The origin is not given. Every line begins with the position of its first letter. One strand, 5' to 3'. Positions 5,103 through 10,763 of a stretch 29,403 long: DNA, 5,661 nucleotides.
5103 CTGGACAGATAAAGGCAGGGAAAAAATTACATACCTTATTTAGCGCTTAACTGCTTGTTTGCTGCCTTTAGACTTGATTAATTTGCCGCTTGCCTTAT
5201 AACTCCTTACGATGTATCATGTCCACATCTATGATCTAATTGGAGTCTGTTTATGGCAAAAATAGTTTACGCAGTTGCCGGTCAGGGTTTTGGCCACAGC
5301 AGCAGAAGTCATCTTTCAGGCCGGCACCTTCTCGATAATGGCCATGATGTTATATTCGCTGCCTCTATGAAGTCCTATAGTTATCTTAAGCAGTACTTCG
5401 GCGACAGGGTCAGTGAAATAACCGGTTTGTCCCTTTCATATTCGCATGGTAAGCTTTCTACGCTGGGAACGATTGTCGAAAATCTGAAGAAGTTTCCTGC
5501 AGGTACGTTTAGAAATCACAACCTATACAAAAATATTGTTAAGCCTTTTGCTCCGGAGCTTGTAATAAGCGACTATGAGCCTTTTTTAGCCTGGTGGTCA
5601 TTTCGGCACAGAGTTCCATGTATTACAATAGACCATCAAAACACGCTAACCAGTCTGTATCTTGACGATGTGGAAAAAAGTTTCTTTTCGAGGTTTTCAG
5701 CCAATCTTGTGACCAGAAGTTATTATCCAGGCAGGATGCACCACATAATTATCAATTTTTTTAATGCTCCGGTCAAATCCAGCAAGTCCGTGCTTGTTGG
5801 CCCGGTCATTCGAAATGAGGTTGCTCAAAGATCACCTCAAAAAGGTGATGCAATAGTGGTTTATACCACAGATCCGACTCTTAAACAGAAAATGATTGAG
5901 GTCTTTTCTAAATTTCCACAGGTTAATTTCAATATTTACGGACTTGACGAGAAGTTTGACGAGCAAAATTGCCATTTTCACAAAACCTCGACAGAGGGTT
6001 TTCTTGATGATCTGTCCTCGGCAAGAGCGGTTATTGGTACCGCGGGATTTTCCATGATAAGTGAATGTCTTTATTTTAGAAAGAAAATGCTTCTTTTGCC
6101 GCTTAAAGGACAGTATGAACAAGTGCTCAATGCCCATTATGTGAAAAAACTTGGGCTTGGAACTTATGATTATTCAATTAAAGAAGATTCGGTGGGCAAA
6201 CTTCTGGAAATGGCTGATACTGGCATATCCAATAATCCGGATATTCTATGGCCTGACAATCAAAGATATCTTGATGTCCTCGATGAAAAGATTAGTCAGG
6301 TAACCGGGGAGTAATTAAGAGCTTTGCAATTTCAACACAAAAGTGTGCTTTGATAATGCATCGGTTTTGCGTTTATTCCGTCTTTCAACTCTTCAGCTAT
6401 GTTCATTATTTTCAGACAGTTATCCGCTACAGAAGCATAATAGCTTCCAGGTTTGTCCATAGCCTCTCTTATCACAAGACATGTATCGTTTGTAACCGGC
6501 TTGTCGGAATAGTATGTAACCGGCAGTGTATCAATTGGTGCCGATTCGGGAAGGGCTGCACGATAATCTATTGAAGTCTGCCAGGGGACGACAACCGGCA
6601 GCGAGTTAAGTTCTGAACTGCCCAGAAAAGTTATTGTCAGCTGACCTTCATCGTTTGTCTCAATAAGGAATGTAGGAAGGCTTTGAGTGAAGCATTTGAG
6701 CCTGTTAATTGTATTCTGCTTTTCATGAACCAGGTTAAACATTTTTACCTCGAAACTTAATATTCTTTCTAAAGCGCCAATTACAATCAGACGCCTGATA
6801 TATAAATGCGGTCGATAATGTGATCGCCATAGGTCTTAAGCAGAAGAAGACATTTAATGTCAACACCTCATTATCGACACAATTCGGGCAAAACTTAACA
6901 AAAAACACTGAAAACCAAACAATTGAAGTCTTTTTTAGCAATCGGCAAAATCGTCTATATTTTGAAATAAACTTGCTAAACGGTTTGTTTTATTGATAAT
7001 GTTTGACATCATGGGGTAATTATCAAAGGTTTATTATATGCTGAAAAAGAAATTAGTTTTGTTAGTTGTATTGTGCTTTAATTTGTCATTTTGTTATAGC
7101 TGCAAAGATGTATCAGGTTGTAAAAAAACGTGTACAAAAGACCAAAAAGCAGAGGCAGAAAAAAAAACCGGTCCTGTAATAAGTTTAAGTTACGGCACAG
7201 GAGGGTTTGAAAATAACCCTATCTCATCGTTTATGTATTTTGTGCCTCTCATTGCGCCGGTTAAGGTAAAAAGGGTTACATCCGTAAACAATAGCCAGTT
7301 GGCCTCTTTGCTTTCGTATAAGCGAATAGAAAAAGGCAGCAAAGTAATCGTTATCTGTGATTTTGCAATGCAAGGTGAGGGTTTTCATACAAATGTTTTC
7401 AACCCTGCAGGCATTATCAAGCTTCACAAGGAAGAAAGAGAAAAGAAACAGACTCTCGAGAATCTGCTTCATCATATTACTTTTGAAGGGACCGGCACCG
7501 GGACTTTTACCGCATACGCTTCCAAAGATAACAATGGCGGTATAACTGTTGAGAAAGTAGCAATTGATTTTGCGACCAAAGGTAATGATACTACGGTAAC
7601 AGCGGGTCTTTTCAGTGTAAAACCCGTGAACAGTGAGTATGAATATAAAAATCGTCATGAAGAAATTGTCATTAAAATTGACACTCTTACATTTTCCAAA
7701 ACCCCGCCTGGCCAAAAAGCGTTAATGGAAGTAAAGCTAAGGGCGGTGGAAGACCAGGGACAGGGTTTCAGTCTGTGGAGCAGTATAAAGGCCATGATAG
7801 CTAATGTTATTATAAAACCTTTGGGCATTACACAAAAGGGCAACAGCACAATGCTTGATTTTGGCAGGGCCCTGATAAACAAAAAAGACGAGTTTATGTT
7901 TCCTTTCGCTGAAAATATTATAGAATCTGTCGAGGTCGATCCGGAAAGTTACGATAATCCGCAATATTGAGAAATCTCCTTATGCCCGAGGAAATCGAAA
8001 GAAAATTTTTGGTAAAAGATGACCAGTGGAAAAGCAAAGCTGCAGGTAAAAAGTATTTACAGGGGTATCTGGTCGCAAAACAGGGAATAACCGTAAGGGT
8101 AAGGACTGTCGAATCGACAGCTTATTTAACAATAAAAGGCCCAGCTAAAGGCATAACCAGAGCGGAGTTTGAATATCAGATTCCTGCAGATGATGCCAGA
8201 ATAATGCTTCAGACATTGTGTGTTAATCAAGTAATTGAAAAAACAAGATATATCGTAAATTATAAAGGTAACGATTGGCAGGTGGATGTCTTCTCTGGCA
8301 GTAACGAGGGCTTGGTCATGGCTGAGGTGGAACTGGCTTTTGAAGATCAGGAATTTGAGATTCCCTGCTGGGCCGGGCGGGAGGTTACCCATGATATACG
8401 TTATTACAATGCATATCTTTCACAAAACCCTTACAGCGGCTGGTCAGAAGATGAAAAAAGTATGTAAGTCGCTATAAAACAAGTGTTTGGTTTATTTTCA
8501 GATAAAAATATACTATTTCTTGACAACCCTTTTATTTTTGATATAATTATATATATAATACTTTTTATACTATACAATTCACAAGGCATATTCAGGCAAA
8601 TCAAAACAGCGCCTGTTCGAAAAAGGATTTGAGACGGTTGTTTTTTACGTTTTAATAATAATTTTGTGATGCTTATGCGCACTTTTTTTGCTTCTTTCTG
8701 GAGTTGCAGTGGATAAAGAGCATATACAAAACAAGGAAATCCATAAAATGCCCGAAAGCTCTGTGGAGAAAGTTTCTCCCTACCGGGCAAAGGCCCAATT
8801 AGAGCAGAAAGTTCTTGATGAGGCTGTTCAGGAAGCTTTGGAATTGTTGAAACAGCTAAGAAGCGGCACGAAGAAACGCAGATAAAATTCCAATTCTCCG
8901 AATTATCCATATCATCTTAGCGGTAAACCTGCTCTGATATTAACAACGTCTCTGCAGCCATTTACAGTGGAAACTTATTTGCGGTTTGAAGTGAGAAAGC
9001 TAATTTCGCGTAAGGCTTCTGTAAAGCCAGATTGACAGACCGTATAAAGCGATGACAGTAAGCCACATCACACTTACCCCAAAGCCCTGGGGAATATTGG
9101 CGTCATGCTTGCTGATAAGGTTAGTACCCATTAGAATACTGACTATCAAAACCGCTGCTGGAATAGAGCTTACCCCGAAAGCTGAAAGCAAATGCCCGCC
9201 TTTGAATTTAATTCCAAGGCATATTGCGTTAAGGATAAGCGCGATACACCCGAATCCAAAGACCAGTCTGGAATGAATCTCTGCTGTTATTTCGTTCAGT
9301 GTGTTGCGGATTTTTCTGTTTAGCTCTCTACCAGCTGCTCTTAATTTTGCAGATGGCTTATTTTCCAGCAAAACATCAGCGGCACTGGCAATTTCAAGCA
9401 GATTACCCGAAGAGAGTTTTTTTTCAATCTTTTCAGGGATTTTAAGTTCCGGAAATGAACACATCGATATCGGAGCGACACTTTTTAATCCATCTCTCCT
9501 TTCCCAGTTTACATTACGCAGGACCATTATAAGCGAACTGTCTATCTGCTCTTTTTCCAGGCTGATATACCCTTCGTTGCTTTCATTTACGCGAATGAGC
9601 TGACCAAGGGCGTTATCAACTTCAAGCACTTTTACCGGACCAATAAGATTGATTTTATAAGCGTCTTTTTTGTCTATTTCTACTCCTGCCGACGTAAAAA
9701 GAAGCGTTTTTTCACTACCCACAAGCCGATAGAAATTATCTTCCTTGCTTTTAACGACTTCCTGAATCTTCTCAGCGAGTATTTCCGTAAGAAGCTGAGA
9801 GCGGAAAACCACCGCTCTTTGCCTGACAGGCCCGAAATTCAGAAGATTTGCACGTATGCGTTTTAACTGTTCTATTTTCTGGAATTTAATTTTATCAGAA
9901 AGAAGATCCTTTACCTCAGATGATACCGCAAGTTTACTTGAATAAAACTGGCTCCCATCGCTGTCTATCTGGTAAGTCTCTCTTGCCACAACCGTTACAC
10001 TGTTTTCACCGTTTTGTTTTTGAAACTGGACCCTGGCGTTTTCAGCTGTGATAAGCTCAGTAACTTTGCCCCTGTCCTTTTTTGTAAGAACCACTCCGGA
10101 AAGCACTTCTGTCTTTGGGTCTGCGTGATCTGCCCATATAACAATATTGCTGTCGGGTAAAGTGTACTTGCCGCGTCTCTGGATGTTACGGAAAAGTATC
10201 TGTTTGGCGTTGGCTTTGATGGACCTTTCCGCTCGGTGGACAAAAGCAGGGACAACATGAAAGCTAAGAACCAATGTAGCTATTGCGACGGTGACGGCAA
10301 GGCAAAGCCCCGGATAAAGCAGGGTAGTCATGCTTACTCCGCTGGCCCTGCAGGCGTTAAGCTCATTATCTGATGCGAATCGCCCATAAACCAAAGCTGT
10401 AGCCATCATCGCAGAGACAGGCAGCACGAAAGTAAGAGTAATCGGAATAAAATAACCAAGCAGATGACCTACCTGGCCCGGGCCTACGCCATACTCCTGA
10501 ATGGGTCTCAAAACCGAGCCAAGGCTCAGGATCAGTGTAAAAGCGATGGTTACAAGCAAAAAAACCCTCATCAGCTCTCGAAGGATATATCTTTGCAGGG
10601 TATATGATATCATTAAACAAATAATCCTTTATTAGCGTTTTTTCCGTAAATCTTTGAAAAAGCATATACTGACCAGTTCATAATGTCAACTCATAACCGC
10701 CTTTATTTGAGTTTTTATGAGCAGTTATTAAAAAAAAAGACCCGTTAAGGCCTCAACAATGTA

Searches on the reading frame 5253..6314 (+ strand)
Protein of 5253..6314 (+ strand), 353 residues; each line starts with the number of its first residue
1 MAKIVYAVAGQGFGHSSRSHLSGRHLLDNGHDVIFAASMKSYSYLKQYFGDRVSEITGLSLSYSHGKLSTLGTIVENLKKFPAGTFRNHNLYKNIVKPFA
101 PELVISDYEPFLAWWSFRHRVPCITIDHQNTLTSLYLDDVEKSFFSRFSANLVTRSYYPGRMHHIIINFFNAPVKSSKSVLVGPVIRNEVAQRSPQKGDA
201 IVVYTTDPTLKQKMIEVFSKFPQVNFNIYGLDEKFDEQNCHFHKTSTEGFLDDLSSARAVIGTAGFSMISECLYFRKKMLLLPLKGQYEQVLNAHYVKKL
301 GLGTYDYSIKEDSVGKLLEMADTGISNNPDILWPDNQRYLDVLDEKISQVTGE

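Call 7: search_protein_families(library=pfam, proteins=[window:5253-6314:+])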
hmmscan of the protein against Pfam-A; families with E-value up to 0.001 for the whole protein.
window:5253-6314:+ (353 aa): 2 families
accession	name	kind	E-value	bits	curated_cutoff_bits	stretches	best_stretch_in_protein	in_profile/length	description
PF13528.12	Glyco_trans_1_3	-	6.6e-75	252.7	25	1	2-318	1-318/322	Glycosyl transferase family 1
PF04101.22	Glyco_tran_28_C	-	5.7e-06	26.9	22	1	248-317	59-133/166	Glycosyltransferase family 28 C-terminal domain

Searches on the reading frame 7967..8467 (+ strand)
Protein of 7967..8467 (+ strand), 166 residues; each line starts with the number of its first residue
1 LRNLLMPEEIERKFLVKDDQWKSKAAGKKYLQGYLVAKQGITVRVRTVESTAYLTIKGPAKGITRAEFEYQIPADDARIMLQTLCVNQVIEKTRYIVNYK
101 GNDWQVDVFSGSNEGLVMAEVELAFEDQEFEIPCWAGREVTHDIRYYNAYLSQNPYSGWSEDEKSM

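Call 84: search_protein_families(library=pfam, proteins=[window:7967-8467:+], max_evalue=0.01)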
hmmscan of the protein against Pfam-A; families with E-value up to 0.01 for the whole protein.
window:7967-8467:+ (166 aa): 1 family
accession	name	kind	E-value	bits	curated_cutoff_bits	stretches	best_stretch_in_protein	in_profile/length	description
PF01928.26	CYTH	-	4.9e-14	53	23.2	1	9-142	3-174/179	CYTH domain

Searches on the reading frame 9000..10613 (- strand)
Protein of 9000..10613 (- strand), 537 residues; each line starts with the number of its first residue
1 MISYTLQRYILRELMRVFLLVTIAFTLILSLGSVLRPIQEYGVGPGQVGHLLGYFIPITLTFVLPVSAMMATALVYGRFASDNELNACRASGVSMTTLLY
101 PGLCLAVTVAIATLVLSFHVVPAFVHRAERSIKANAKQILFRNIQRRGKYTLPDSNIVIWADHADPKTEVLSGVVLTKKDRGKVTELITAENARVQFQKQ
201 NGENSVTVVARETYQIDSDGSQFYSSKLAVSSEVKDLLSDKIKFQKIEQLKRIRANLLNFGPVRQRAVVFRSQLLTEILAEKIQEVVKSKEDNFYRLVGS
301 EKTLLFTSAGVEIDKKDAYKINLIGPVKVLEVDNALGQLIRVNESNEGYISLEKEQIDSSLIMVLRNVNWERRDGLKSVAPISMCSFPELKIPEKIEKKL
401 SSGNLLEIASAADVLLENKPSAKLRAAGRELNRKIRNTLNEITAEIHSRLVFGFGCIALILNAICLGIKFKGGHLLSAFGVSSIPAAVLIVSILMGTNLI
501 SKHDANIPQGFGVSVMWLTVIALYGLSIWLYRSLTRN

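Call 7: search_protein_families(library=pfam, proteins=[window:9000-10613:-])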
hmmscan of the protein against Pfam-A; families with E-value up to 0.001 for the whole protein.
window:9000-10613:- (537 aa): 1 family
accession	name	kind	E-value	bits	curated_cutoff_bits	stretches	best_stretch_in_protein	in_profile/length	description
PF03739.19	LptF_LptG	-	1.8e-48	165.8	27.9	2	8-224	1-215/353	Lipopolysaccharide export system permease LptF/LptG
